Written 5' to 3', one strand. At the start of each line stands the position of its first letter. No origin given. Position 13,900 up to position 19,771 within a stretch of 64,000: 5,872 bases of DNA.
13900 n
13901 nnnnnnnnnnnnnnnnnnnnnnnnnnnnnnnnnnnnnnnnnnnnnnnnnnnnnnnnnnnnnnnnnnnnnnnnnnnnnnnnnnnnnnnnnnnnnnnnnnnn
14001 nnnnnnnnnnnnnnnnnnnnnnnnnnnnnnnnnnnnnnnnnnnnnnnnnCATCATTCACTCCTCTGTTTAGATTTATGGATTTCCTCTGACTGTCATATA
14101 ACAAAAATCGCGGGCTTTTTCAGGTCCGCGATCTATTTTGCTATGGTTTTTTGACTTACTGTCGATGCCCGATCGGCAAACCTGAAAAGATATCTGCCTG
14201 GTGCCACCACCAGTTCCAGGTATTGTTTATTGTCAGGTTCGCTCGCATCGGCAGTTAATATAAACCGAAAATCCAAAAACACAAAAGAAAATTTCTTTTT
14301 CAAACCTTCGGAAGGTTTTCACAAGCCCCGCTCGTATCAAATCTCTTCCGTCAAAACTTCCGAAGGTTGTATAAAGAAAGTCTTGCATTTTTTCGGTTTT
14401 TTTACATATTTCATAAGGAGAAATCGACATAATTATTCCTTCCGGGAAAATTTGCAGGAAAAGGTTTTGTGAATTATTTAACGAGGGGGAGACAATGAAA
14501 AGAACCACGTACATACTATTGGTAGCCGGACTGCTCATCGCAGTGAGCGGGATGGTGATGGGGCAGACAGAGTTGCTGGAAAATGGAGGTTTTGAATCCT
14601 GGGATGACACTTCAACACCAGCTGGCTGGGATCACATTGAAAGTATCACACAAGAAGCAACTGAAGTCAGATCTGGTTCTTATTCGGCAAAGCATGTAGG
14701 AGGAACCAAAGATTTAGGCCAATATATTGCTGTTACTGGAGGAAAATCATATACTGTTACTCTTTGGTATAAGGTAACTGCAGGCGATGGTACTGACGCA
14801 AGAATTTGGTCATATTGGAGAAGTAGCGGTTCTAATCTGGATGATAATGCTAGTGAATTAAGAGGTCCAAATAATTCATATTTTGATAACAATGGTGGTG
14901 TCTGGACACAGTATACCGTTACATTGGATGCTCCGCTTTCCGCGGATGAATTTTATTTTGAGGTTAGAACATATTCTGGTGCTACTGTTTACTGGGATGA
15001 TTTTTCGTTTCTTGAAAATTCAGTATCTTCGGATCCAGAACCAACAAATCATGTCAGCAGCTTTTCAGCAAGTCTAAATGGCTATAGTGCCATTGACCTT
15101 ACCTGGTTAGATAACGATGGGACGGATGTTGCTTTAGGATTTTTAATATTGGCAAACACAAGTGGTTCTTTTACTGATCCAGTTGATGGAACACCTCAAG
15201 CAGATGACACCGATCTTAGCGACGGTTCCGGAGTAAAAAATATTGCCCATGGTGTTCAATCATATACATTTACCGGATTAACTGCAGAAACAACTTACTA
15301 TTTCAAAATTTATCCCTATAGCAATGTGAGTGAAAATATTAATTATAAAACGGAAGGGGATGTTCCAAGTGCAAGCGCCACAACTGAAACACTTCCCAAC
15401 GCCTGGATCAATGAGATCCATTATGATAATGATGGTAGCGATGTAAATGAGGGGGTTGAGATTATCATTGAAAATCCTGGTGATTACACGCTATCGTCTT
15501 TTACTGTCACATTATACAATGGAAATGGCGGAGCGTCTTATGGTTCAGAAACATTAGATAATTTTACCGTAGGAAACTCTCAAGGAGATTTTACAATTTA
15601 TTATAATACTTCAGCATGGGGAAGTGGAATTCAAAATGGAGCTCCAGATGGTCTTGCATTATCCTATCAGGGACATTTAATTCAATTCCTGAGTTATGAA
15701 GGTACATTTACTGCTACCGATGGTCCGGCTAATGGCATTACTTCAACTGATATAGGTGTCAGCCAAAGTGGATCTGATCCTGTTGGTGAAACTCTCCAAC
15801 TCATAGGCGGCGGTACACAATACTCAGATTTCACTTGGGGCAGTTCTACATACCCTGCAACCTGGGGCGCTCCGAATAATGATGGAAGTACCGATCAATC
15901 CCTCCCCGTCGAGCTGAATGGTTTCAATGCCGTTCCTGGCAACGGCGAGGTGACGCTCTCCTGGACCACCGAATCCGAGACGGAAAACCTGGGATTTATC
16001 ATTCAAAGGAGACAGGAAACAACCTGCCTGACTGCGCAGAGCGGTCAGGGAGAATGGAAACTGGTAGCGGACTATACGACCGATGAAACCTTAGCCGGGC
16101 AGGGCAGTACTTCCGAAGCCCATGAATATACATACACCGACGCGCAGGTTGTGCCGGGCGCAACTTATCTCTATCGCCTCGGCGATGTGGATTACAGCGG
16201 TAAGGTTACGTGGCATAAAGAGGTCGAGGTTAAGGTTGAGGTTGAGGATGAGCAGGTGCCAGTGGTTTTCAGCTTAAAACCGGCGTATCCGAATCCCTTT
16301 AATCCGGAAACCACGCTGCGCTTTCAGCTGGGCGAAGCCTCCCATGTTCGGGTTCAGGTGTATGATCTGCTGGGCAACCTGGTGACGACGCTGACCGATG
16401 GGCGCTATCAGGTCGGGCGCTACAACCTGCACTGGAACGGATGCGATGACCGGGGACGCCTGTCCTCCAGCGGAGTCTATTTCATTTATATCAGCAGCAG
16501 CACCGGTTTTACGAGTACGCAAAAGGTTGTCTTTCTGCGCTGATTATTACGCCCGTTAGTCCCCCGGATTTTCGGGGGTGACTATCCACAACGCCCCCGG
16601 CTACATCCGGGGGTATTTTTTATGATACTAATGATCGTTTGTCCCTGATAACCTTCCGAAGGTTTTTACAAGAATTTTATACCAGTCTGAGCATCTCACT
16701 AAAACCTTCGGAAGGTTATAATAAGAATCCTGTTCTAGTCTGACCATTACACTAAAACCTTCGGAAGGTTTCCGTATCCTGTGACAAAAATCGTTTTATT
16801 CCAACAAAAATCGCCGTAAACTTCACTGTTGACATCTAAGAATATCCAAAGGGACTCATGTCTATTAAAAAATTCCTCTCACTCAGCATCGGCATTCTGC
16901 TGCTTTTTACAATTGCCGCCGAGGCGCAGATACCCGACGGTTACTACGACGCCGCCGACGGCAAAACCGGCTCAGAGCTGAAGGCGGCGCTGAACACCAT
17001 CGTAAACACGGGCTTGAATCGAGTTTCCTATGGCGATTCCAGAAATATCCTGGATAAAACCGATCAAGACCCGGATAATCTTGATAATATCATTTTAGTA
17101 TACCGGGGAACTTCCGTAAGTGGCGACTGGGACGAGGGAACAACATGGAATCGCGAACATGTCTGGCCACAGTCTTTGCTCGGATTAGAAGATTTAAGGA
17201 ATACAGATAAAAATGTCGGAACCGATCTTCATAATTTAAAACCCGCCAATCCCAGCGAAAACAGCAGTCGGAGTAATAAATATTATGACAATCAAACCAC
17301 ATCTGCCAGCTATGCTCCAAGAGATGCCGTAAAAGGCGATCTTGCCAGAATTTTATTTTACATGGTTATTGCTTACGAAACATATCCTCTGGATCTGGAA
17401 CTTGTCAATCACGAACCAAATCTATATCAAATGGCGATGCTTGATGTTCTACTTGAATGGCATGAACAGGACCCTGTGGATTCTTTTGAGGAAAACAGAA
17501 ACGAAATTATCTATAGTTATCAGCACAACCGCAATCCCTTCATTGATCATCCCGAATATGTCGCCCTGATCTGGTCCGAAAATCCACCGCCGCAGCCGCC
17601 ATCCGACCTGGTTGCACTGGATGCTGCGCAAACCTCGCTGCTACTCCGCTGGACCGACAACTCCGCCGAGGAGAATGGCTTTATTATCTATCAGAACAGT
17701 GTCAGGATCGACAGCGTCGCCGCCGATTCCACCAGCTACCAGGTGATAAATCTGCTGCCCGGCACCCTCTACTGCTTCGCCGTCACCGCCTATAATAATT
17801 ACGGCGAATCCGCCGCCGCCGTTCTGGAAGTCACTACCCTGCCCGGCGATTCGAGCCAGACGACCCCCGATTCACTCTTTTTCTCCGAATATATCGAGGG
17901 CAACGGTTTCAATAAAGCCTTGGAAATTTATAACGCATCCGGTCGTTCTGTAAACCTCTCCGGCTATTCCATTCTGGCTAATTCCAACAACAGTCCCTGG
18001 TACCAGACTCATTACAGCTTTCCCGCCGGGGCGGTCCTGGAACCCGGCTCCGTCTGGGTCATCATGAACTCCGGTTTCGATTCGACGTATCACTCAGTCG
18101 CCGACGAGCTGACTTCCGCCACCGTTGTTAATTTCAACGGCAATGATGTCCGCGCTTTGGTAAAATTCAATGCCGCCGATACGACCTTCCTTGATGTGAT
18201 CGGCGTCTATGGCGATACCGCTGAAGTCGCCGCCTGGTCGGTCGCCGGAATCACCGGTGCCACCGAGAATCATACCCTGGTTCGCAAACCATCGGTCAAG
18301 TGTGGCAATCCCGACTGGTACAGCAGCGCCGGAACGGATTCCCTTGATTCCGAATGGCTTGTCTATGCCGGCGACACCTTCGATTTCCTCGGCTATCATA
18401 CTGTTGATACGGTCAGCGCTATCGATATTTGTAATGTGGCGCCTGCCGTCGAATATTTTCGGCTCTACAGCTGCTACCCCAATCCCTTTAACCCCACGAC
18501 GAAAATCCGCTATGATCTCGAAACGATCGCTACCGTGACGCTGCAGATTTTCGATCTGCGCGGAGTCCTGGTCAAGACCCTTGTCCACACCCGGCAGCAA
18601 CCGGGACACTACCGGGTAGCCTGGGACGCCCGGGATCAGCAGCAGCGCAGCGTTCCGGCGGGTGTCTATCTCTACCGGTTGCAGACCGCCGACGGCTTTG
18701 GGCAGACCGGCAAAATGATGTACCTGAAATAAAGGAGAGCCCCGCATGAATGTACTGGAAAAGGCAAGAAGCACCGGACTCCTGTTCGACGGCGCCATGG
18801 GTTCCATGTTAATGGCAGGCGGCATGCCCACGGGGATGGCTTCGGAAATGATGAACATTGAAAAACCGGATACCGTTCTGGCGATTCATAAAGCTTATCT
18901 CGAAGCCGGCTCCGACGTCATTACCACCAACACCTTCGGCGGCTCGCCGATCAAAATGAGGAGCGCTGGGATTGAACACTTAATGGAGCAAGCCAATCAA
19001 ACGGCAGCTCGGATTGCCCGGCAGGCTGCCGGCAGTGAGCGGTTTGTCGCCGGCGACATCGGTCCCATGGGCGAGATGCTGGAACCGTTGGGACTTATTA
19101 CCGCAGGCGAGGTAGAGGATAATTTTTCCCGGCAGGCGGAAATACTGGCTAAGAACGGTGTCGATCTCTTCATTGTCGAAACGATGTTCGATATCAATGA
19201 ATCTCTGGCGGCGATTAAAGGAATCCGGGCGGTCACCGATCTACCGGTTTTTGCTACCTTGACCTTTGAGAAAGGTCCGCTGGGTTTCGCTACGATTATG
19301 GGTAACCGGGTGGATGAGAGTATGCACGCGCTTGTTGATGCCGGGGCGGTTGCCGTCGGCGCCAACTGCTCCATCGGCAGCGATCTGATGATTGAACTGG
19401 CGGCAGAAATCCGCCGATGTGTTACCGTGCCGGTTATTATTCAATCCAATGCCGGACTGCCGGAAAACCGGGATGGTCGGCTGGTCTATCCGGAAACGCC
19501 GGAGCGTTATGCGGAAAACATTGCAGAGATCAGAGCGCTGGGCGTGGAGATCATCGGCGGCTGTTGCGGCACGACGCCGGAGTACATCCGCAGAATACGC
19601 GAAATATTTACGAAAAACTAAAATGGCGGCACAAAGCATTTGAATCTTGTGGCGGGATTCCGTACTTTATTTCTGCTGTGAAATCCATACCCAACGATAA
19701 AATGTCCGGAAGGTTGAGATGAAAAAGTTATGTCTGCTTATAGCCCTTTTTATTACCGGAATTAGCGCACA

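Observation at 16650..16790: Tandem 53-bp repeats headed by a 15-bp perfect palindrome upstream of two adjacent T9SS cargo genes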

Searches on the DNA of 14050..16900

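Call 60: search_rna_families(source=window, start=14050, end=16900, threshold=evalue, max_evalue=1)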
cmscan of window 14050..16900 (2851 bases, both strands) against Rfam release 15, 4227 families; matches with E-value up to 1: 3.
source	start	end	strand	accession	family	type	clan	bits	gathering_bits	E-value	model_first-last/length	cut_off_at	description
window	16580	16632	-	RF02067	STnc310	Gene; sRNA;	-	22.6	40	0.4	1-61/61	no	Salmonella enterica sRNA STnc310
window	16698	16775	-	RF03402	mir-957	Gene; miRNA;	-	19.7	66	0.75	1-77/77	no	mir-957 microRNA precursor family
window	16560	16623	+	RF02837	anti-hemB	Gene; sRNA;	-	18.2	49.5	0.48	1-81/81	no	Burkholderia RNA 7 (anti-hemB)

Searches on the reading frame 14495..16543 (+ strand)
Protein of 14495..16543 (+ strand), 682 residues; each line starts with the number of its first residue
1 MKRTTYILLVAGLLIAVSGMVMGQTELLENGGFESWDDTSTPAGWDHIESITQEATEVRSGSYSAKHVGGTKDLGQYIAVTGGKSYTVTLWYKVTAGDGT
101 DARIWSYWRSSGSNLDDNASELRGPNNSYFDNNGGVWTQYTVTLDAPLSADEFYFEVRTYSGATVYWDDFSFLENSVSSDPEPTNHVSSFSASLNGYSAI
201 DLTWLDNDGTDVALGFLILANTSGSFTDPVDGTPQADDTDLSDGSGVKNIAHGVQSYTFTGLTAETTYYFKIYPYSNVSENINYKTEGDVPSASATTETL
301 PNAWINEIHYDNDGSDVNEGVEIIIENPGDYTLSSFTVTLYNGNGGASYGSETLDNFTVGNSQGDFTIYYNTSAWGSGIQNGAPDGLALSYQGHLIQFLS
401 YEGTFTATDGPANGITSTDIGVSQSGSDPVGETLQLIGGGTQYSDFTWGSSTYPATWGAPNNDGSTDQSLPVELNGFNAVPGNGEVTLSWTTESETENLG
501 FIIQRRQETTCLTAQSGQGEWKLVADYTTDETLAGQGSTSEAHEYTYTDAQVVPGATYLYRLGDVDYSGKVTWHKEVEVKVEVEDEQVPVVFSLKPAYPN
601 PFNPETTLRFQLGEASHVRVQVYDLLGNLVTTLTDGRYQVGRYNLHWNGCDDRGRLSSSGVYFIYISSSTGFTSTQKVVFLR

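Call 7: search_protein_families(library=pfam, proteins=[window:14495-16543:+])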
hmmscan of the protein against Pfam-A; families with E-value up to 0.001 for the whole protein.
window:14495-16543:+ (682 aa): 3 families
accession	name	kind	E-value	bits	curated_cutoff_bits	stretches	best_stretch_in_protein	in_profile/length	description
PF13860.13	FlgD_ig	-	6.1e-09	36.2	27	1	611-670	15-77/79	FlgD Ig-like domain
PF18962.6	Por_Secre_tail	-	9e-07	29.5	27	1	598-679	2-74/75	Secretion system C-terminal sorting domain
PF00041.27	fn3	-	0.00083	20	25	0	189-279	5-73/84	Fibronectin type III domain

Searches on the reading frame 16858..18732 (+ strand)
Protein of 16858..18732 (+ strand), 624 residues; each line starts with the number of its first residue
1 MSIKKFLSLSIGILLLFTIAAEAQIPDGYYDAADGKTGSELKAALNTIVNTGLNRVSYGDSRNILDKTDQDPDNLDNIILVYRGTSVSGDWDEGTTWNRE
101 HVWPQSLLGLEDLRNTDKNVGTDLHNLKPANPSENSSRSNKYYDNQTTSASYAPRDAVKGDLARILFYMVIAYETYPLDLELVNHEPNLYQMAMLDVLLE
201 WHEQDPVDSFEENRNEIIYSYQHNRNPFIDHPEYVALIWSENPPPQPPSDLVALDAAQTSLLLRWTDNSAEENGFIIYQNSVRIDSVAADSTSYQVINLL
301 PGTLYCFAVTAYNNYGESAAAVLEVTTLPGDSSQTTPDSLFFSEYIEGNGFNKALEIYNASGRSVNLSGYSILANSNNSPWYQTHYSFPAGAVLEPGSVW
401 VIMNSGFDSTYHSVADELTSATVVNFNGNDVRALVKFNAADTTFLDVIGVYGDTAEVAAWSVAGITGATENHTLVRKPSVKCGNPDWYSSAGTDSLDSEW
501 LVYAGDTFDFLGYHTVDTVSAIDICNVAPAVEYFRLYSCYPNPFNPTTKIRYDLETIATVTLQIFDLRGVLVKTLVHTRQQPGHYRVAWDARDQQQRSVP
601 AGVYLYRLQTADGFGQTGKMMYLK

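Call 7: search_protein_families(library=pfam, proteins=[window:16858-18732:+])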
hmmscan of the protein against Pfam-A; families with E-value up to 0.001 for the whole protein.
window:16858-18732:+ (624 aa): 6 families
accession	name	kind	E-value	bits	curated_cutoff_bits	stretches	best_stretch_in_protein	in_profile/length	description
PF04231.19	Endonuclease_1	-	1.8e-37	129.8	25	1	38-233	2-235/235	Endonuclease I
PF00932.25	LTD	-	1e-13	52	34.3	1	334-436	2-96/109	Lamin Tail Domain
PF13860.13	FlgD_ig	-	2.1e-09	37.7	27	1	553-611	17-76/79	FlgD Ig-like domain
PF00041.27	fn3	-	5.6e-09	36.5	25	1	247-318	2-75/84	Fibronectin type III domain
PF13585.12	CHU_C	-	1.1e-05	25.8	27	1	545-613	15-75/86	CHU_C Type IX secretion signal domain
PF18962.6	Por_Secre_tail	-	1.2e-05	25.9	27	0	540-611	2-65/75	Secretion system C-terminal sorting domain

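Call 9: find_encoding_contigs(protein=window:16858-18732:+, flank=10000, max_places=10)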
Protein window:16858-18732:+ (624 aa): no gene with exactly this product is on record in the collection.

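Call 34: find_homologous_proteins(query=window:16858-18732:+, max_evalue=1e-30)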
Query window:16858-18732:+ (624 aa): 2144 proteins with E <= 1e-30 among 8000 candidates; the best 120 are listed.
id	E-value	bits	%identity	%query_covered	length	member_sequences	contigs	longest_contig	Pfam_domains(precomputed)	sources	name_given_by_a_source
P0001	0.0e+0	1435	100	100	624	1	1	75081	PF13585.13,PF00932.26,PF18962.8,PF13860.13,PF04231.20,PF00041.28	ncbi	ncbi:MAG: endonuclease [Fidelibacterota bacterium]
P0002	0.0e+0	1201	83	100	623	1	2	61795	PF00932.26,PF13860.13,PF04231.20,PF00041.28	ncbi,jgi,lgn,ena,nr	ncbi:MAG TPA: T9SS type A sorting domain-containing protein [Candidatus Marinimicrobia bacterium]|nr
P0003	0.0e+0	1035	74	100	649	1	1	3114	PF13585.13,PF00932.26,PF18962.8,PF13860.13,PF04231.20,PF00041.28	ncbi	-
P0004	4.5e-272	922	67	100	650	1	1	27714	PF00932.26,PF13860.13,PF04231.20,PF00041.28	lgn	-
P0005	2.0e-235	801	88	47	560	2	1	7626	PF00932.26,PF18962.8,PF13860.13,PF04231.20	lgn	-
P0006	1.5e-234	798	62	55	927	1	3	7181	PF00932.26,PF18962.8,PF03372.30,PF13860.13,PF04231.20,PF00041.28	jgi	-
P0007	2.0e-230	785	60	99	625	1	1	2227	PF00932.26,PF18962.8,PF13860.13,PF04231.20,PF00041.28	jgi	-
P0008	7.7e-230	783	59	99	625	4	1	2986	PF00932.26,PF13860.13,PF04231.20,PF00041.28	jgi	-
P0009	1.8e-214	732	57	96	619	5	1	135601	PF00932.26,PF18962.8,PF13860.13,PF04231.20,PF00041.28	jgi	-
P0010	2.4e-214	732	78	47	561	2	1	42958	PF00932.26,PF13860.13,PF04231.20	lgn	-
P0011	1.1e-212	726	55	100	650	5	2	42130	PF00932.26,PF18962.8,PF13860.13,PF04231.20,PF00041.28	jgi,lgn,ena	-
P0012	1.1e-209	716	77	39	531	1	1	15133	PF00932.26,PF04231.20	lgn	-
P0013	9.9e-208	710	53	100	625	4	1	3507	PF00932.26,PF18962.8,PF04231.20,PF00041.28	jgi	-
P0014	7.1e-203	694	53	100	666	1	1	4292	PF00932.26,PF18962.8,PF13860.13,PF04231.20,PF00041.28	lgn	-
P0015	2.5e-202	692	54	100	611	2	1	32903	PF00932.26,PF18962.8,PF13860.13,PF04231.20,PF00041.28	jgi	-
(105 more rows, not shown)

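Call 35: find_encoding_contigs(protein=P0003, flank=4000, max_places=3)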
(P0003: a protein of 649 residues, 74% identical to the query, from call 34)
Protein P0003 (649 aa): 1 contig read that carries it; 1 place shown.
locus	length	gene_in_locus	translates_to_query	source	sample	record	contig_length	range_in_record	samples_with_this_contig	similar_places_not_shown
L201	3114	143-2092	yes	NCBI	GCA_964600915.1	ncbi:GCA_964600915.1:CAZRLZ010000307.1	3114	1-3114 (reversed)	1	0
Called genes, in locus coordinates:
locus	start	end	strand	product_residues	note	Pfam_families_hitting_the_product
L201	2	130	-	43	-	?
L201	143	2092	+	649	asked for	PF04231:Endonuclease_1, PF13585:CHU_C (faint), PF00041:fn3, PF00932:LTD, PF18962:Por_Secre_tail (faint), PF13860:FlgD_ig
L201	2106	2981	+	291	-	PF02574:S-methyl_trans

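Call 36: find_encoding_contigs(protein=P0004, flank=4000, max_places=3)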
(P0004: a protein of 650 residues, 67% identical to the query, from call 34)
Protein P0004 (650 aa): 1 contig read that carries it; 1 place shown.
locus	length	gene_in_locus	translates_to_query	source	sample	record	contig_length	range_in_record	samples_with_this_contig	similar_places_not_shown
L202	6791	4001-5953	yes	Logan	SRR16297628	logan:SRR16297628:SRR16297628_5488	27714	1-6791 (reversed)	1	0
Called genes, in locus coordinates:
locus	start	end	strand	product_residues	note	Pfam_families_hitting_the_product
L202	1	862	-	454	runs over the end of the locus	PF00291:PALP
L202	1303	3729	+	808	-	PF13860:FlgD_ig (weak), PF18962:Por_Secre_tail (weak)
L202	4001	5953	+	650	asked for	PF04231:Endonuclease_1, PF00041:fn3, PF00932:LTD, PF13860:FlgD_ig (weak)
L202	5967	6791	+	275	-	?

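Call 37: find_encoding_contigs(protein=P0005, flank=4000, max_places=3)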
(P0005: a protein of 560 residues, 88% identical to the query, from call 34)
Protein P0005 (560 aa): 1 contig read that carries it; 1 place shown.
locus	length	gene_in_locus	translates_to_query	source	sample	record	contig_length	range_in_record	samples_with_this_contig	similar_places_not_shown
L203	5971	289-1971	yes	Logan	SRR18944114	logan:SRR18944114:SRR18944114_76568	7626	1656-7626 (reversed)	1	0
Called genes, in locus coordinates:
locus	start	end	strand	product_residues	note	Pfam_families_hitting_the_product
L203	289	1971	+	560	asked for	PF04231:Endonuclease_1, PF00932:LTD, PF18962:Por_Secre_tail (faint), PF13860:FlgD_ig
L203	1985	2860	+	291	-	PF02574:S-methyl_trans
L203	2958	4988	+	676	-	PF26549:Tricorn_N (faint), PF00930:DPPIV_N, PF00326:Peptidase_S9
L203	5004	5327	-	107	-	PF11950:DUF3467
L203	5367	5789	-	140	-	-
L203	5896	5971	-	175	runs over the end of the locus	-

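Call 38: find_encoding_contigs(protein=P0010, flank=4000, max_places=3)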
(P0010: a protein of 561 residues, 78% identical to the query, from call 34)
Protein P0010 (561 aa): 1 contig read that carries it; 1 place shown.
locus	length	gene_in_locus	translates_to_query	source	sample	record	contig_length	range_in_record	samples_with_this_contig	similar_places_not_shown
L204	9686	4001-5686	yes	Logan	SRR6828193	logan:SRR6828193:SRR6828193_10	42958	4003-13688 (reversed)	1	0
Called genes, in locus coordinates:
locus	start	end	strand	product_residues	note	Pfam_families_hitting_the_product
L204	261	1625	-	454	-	PF00291:PALP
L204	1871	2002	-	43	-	-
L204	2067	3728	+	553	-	PF00932:LTD, PF18962:Por_Secre_tail, PF13860:FlgD_ig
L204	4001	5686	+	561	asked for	PF04231:Endonuclease_1, PF00932:LTD, PF13860:FlgD_ig (faint)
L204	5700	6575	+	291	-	PF02574:S-methyl_trans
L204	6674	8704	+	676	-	PF26549:Tricorn_N (faint), PF00930:DPPIV_N, PF00326:Peptidase_S9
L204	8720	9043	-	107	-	PF11950:DUF3467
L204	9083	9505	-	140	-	-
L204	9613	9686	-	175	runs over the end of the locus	-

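Call 56: find_encoding_contigs(protein=P0009, flank=4000, max_places=2)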
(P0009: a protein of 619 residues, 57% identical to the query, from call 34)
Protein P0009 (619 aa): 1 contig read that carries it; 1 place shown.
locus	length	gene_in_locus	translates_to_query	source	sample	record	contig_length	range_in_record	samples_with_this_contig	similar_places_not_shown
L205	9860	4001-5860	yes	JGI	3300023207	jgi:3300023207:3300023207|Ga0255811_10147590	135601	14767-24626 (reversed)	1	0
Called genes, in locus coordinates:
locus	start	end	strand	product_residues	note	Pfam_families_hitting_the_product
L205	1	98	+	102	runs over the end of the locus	-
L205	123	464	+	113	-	-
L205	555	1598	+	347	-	PF00389:2-Hacid_dh, PF02826:2-Hacid_dh_C, PF03446:NAD_binding_2 (faint)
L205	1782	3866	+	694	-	PF00009:GTP_EFTU, PF22042:EF-G_D2, PF03144:GTP_EFTU_D2, PF14492:EFG_III, PF03764:EFG_IV, PF00679:EFG_C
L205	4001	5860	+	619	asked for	PF04231:Endonuclease_1, PF00041:fn3, PF13860:FlgD_ig (faint), PF00932:LTD, PF18962:Por_Secre_tail (weak)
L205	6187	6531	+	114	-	PF00076:RRM_1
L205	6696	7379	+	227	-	-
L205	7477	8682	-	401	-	PF02065:Melibiase, PF16499:Melibiase_2, PF17801:Melibiase_C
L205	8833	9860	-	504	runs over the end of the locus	PF08903:DUF1846, PF20921:DUF1846_C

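Call 57: find_encoding_contigs(protein=P0011, flank=4000, max_places=2)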
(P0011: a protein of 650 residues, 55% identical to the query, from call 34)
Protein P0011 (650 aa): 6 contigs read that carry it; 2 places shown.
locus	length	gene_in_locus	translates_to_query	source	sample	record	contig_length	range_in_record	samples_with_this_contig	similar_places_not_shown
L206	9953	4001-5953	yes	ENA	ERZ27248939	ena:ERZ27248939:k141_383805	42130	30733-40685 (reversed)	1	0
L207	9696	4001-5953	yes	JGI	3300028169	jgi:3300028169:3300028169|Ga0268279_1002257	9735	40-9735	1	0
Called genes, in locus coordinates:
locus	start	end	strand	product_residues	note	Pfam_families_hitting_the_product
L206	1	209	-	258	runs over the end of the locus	PF08501:Shikimate_dh_N, PF01488:Shikimate_DH, PF18317:SDH_C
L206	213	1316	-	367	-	PF01817:CM_2, PF02153:PDH_N, PF20463:PDH_C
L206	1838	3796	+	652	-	PF04231:Endonuclease_1, PF13860:FlgD_ig (weak)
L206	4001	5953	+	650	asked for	PF04231:Endonuclease_1, PF00041:fn3, PF00932:LTD, PF18962:Por_Secre_tail (weak), PF13860:FlgD_ig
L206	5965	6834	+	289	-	PF02574:S-methyl_trans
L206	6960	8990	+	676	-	PF26549:Tricorn_N (faint), PF00930:DPPIV_N, PF00326:Peptidase_S9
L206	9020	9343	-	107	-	PF11950:DUF3467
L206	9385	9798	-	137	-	-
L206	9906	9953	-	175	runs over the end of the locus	-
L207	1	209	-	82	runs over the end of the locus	?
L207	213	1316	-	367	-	PF01817:CM_2, PF02153:PDH_N, PF20463:PDH_C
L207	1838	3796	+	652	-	PF04231:Endonuclease_1, PF13860:FlgD_ig (weak)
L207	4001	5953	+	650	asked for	PF04231:Endonuclease_1, PF00041:fn3, PF00932:LTD, PF18962:Por_Secre_tail (weak), PF13860:FlgD_ig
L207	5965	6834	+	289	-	PF02574:S-methyl_trans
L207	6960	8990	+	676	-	PF26549:Tricorn_N (faint), PF00930:DPPIV_N, PF00326:Peptidase_S9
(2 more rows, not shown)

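Call 58: find_encoding_contigs(protein=P0015, flank=4000, max_places=2)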
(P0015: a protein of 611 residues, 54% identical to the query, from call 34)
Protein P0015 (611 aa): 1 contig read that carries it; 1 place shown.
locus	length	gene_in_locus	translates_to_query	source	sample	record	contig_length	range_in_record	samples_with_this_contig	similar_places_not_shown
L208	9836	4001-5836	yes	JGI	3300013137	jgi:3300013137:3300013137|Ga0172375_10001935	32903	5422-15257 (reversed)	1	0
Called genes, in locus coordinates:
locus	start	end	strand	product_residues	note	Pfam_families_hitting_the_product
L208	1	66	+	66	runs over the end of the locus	-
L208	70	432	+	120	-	-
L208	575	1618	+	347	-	PF00389:2-Hacid_dh, PF02826:2-Hacid_dh_C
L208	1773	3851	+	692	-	PF00009:GTP_EFTU, PF03144:GTP_EFTU_D2, PF22042:EF-G_D2, PF14492:EFG_III, PF03764:EFG_IV, PF00679:EFG_C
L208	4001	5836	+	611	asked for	PF04231:Endonuclease_1, PF13860:FlgD_ig (faint), PF00041:fn3, PF00932:LTD, PF18962:Por_Secre_tail (weak)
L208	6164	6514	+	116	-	PF00076:RRM_1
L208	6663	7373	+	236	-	-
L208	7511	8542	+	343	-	PF13484:Fer4_16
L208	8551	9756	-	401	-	PF02065:Melibiase, PF16499:Melibiase_2, PF17801:Melibiase_C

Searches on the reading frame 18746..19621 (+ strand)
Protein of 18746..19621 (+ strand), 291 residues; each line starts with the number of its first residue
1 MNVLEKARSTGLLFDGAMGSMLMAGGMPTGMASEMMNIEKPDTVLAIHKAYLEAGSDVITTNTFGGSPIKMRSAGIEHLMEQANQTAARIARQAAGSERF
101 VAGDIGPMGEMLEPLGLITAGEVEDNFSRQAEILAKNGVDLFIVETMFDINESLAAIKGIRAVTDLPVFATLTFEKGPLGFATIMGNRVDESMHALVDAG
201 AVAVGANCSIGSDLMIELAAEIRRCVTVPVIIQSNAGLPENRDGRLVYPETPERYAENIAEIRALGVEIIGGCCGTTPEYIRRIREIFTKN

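Call 7: search_protein_families(library=pfam, proteins=[window:18746-19621:+])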
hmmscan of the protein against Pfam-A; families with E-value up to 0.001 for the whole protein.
window:18746-19621:+ (291 aa): 1 family
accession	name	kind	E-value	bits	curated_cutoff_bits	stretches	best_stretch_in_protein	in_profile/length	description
PF02574.22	S-methyl_trans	-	1.6e-70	238.6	22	1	12-287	1-282/283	Homocysteine S-methyltransferase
